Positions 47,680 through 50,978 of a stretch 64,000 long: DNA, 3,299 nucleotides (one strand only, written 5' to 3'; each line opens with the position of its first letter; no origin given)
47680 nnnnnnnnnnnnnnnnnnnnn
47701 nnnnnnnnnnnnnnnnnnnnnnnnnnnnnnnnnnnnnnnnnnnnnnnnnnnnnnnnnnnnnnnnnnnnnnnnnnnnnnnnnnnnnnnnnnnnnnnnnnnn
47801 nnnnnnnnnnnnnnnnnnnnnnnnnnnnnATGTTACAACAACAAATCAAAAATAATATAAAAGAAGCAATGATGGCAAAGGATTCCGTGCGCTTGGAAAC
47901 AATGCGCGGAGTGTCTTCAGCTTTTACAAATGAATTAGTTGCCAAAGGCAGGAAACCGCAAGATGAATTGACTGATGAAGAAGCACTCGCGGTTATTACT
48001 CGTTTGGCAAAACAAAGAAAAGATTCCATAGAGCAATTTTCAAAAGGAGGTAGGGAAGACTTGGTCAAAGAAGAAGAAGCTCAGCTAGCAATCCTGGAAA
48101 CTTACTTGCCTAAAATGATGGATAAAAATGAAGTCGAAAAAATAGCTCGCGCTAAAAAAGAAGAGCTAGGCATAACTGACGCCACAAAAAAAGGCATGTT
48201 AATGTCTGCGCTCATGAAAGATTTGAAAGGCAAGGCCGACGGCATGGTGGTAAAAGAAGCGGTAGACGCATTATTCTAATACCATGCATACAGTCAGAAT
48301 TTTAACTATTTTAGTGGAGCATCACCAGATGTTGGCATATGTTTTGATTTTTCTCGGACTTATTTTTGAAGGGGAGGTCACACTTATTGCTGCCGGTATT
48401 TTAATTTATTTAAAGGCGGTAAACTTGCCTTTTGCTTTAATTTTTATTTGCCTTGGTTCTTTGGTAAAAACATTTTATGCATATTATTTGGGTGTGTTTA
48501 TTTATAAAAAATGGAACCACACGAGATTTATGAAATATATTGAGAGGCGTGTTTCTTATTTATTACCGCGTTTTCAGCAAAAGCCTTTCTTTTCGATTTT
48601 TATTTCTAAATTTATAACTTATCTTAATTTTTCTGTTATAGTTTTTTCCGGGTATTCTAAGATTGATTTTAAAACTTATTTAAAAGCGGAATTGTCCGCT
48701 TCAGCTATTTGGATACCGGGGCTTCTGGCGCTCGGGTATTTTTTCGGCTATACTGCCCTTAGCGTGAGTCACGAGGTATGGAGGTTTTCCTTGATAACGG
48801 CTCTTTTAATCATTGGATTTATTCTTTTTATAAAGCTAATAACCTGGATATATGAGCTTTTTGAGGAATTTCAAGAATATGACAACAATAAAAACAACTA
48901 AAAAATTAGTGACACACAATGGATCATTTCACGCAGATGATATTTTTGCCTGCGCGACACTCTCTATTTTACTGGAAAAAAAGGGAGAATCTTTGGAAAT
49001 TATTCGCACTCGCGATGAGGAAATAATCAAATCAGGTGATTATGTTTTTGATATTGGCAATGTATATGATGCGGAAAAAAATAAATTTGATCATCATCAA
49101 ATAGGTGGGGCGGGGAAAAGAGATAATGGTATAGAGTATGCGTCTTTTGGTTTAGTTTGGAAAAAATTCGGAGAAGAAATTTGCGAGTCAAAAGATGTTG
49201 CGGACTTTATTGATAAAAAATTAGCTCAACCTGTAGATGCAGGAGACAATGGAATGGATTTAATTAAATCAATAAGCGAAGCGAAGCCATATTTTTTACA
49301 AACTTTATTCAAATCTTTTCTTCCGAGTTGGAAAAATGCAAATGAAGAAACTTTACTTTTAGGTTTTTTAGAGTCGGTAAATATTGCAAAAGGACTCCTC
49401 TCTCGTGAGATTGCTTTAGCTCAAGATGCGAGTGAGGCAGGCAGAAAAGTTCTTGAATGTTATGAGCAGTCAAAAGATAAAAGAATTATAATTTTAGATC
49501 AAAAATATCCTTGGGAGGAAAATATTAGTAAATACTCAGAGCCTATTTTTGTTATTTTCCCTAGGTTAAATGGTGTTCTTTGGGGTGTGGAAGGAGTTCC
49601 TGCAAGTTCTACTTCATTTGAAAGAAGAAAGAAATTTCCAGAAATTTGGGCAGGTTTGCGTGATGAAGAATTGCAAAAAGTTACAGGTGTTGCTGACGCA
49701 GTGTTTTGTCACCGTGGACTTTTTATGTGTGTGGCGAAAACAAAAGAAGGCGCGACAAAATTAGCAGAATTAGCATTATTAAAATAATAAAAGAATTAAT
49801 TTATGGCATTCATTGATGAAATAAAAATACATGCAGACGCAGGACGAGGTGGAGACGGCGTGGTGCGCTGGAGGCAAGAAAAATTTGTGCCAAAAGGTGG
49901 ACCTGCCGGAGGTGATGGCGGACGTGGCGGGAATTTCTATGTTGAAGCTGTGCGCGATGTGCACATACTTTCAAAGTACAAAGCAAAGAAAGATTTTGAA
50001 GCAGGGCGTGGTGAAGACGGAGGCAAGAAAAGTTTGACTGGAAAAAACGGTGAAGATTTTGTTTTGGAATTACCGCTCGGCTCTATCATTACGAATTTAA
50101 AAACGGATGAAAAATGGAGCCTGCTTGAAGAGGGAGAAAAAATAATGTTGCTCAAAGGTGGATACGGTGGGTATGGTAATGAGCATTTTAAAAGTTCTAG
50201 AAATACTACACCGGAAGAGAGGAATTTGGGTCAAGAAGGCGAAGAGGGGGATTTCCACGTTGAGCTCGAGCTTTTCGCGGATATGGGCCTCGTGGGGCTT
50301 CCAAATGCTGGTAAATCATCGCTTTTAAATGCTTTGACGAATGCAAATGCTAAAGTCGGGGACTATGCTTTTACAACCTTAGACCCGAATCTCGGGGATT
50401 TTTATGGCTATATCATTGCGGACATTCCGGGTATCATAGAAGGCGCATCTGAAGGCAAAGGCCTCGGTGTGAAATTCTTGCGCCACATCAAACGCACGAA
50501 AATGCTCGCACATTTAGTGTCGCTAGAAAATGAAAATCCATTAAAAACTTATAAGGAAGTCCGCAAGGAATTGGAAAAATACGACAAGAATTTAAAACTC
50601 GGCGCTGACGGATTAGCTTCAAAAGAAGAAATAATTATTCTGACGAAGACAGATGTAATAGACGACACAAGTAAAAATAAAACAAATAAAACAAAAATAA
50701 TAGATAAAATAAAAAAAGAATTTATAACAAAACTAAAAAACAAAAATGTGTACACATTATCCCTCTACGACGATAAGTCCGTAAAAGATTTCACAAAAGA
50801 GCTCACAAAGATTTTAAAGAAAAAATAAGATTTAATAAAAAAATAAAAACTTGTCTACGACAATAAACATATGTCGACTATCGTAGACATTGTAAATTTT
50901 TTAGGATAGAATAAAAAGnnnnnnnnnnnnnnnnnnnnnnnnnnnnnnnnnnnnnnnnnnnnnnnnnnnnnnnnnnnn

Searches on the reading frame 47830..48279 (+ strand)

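Call 94: search_protein_families(library=pfam, proteins=[window:47830-48279:+], max_evalue=0.001)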
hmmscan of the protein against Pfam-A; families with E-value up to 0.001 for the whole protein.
window:47830-48279:+ (149 aa): 1 family
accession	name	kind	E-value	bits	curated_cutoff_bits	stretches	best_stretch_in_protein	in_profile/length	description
PF09424.15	YqeY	-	3.8e-37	128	27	1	4-147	2-141/143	Yqey-like protein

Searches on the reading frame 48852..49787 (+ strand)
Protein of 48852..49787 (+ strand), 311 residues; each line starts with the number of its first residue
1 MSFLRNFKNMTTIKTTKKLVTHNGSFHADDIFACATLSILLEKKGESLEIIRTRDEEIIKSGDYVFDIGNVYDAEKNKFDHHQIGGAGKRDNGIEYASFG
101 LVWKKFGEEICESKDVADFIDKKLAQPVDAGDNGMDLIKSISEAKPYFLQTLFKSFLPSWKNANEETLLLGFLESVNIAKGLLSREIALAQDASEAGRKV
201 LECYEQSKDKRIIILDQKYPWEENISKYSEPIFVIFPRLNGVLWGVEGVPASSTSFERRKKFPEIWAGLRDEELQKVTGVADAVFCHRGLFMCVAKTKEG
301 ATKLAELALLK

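Call 7: search_protein_families(library=pfam, proteins=[window:48852-49787:+], max_evalue=0.01)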
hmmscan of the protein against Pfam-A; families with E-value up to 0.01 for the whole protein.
window:48852-49787:+ (311 aa): 1 family
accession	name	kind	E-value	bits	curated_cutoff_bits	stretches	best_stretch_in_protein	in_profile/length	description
PF03690.18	MYG1_exonuc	-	4.1e-69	234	22.1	1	18-309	1-318/318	Uncharacterised protein family (UPF0160)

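Call 8: search_protein_families(library=ncbifam, proteins=[window:48852-49787:+], max_evalue=0.01)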
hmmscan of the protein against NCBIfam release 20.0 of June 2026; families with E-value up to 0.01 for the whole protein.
window:48852-49787:+ (311 aa): 0 families

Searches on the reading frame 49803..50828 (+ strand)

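Call 7: search_protein_families(library=pfam, proteins=[window:49803-50828:+], max_evalue=0.01)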
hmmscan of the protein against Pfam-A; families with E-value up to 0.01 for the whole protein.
window:49803-50828:+ (341 aa): 5 families
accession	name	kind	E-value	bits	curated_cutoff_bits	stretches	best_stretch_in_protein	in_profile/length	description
PF01018.28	GTP1_OBG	-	2.7e-46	157.5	27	1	4-156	1-154/155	GTP1/OBG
PF01926.29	MMR_HSR1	-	1.2e-24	87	21.9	1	161-263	2-102/113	50S ribosome-binding GTPase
PF02421.24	FeoB_N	-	2.3e-09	37.4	27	1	161-211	3-57/156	Ferrous iron transport protein B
PF03193.22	RsgA_GTPase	-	0.0036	17.6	30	0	163-211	111-168/174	RsgA GTPase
PF23036.1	TRAPPC10_1st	-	0.0083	15.5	27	0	249-339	88-175/316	Trafficking protein particle complex subunit 10-like, N-terminal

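Call 8: search_protein_families(library=ncbifam, proteins=[window:49803-50828:+], max_evalue=0.01)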
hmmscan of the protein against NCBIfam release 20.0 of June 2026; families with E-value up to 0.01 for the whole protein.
window:49803-50828:+ (341 aa): 23 families
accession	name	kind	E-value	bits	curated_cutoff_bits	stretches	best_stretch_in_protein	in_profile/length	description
NF008956.1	PRK12299.1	equivalog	1.3e-106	356.3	300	1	3-339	2-326/327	GTPase ObgE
TIGR02729.1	Obg_CgtA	equivalog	1.6e-105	352.8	280.25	1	3-338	1-328/329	Obg family GTPase CgtA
NF008955.0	PRK12297.1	equivalog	3.8e-105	352.3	406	1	1-340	1-330/429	GTPase ObgE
NF008954.1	PRK12296.1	equivalog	1.7e-80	270.8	377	1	2-338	3-339/470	GTPase ObgE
NF007171.0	PRK09602.1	subfamily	2.5e-18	66.1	387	2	160-201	4-45/397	YchF-related putative GTPase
TIGR00092.1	TIGR00092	equivalog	2.6e-15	56.4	279.2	2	161-198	5-43/368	redox-regulated ATPase YchF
NF000908.1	PRK00089.1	equivalog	2.1e-08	33.8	237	1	162-340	7-169/291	GTPase Era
TIGR03156.1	GTP_HflX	equivalog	2.6e-08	33.2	216.75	1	160-297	191-325/351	GTPase HflX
NF003661.0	PRK05291.1-3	equivalog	1.9e-07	30.8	380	1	162-338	220-370/448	tRNA uridine-5-carboxymethylaminomethyl(34) synthesis GTPase MnmE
TIGR03596.1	GTPase_YlqF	equivalog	1.9e-07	30.7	208.2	1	163-250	123-214/276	ribosome biogenesis GTPase YlqF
TIGR00231.1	small_GTP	domain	1.3e-06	28.3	42.5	1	161-264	6-115/164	GTP-binding protein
TIGR00437.1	feoB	equivalog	1.5e-06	27.2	315.65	1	165-211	1-51/594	ferrous iron transport protein B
TIGR03918.1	GTP_HydF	equivalog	2.5e-06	26.6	325.55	1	161-315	10-163/392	[FeFe] hydrogenase H-cluster maturation GTPase HydF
TIGR03594.1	GTPase_EngA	equivalog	3.4e-06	26.4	306.7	1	159-339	176-347/432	ribosome biogenesis GTPase Der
NF008280.0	PRK11058.1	equivalog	3.4e-06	26.1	441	1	161-239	200-284/426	ribosome rescue GTPase HflX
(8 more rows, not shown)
